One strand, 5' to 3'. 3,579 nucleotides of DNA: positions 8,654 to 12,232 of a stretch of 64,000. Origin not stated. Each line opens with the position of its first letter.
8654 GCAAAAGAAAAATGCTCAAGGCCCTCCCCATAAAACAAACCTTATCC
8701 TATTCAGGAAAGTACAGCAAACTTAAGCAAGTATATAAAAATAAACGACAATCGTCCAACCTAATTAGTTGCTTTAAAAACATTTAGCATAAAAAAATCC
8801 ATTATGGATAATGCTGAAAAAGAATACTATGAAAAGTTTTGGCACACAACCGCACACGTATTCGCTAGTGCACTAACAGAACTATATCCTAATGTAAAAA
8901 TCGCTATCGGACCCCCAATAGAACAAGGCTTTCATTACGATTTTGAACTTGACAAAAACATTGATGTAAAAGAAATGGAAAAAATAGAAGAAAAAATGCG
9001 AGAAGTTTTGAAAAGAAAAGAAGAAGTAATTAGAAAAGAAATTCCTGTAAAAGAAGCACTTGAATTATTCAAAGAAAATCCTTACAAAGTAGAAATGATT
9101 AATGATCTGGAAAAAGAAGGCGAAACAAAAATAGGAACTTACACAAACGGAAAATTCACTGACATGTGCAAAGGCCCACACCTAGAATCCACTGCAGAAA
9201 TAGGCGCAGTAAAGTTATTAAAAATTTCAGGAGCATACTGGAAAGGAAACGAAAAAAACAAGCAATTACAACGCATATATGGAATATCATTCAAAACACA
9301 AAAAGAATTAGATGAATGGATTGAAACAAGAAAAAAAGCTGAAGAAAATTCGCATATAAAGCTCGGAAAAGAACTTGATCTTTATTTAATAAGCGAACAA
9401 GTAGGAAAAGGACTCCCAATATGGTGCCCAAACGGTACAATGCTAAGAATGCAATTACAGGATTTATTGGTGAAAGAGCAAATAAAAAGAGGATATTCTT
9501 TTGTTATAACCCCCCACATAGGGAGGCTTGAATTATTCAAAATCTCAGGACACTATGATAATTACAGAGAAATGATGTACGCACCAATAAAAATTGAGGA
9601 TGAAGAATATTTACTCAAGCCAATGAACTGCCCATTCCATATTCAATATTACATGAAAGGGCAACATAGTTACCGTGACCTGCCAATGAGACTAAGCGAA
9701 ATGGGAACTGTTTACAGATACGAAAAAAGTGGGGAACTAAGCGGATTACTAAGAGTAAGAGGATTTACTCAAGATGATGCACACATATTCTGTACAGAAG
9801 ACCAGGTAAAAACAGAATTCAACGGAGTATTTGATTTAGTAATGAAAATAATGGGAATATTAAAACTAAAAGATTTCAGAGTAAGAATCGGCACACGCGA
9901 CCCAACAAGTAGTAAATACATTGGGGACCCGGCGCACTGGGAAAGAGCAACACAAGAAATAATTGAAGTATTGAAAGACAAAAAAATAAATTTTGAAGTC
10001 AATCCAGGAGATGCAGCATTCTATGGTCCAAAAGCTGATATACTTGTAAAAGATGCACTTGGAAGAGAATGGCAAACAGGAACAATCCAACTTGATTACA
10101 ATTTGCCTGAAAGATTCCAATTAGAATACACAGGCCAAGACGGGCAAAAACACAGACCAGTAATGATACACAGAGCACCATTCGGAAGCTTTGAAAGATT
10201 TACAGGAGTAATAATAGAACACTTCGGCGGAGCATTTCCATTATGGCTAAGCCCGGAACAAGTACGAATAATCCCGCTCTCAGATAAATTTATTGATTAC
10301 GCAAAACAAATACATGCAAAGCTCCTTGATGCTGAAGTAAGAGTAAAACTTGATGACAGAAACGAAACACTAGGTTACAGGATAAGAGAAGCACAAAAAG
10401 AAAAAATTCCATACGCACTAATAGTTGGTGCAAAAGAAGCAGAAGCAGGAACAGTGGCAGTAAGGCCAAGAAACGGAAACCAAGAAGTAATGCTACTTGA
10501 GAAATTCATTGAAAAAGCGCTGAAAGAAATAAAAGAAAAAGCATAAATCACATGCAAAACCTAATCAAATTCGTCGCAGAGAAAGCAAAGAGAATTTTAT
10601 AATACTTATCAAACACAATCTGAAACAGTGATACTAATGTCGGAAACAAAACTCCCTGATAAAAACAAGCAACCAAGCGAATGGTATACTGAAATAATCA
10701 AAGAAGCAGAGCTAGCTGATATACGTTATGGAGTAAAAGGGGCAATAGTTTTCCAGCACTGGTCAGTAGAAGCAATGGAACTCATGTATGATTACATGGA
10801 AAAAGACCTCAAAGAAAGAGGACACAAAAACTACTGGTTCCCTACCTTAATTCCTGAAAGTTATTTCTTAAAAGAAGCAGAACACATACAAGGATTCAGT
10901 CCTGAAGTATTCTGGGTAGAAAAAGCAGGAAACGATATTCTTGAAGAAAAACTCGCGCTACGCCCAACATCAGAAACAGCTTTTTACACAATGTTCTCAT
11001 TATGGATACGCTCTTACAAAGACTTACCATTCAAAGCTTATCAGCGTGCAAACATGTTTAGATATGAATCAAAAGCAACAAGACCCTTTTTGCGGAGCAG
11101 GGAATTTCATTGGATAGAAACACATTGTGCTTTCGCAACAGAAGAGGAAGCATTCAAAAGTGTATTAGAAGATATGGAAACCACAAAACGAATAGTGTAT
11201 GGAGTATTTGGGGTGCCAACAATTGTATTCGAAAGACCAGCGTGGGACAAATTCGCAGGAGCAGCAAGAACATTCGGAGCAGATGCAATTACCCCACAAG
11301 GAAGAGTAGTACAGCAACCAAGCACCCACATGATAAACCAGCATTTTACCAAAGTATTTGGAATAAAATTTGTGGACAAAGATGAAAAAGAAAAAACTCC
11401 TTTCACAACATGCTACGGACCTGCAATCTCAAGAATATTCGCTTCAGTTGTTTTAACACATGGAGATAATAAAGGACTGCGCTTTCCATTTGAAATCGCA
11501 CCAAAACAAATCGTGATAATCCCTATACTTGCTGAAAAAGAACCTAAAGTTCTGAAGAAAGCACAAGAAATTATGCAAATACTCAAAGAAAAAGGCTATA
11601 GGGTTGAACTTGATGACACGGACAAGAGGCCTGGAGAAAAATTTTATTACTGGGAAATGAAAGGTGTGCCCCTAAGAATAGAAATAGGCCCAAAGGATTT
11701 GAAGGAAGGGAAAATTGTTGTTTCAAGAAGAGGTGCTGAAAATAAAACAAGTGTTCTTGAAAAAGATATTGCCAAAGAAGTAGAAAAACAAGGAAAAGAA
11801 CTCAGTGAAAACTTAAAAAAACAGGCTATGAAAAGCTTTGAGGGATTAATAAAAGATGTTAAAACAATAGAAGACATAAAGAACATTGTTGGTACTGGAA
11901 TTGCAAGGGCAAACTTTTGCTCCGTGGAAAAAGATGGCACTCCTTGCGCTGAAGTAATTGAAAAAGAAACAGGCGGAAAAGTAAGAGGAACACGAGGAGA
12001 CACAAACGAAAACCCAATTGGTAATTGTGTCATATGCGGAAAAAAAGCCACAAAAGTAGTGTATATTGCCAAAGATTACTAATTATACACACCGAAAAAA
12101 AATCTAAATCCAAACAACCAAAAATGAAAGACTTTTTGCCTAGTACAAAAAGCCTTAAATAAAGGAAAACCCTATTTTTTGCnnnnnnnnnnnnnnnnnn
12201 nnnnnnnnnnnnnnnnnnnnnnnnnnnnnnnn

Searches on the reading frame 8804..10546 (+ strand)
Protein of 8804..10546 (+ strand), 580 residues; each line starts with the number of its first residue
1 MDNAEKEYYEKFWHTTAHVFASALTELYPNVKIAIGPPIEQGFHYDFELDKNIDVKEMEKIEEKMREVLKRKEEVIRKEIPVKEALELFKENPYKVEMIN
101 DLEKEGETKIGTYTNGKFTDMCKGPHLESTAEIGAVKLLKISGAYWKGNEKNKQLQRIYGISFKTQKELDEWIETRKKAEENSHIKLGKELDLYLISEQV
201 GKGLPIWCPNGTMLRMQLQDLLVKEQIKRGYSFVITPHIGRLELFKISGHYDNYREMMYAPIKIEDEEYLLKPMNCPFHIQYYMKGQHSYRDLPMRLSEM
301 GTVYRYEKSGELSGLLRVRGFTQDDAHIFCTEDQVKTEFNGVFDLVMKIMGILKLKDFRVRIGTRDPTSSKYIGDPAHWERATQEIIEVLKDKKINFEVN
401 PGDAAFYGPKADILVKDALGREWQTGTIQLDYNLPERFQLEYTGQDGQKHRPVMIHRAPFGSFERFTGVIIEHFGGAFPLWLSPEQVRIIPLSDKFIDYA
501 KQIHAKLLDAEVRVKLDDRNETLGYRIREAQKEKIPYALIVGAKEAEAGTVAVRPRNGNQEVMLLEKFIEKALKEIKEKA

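Call 43: search_protein_families(library=pfam, proteins=[window:8804-10546:+], max_evalue=0.00001)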
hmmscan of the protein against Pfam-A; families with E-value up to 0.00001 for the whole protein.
window:8804-10546:+ (580 aa): 3 families
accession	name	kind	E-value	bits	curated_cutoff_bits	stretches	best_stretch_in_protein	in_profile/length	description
PF00587.30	tRNA-synt_2b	-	2.2e-44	152.1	29.3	1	265-474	7-179/179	tRNA synthetase class II core domain (G, H, P, S and T)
PF03129.25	HGTP_anticodon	-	2.9e-24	85.5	21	1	486-573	1-92/94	Anticodon binding domain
PF07973.19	tRNA_SAD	-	2.2e-14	53.6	24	1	113-159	4-44/44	Threonyl and Alanyl tRNA synthetase second additional domain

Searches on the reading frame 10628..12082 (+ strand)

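Call 43: search_protein_families(library=pfam, proteins=[window:10628-12082:+], max_evalue=0.00001)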
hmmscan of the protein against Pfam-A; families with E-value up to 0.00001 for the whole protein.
window:10628-12082:+ (484 aa): 3 families
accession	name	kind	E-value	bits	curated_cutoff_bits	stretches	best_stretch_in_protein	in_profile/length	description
PF00587.30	tRNA-synt_2b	-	6.8e-32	111.4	29.3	1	95-274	1-175/179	tRNA synthetase class II core domain (G, H, P, S and T)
PF03129.25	HGTP_anticodon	-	5.1e-20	71.9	21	1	294-387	1-93/94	Anticodon binding domain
PF09180.16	ProRS-C_1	-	7.9e-10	39.2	31.5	1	415-484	2-71/71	Prolyl-tRNA synthetase, C-terminal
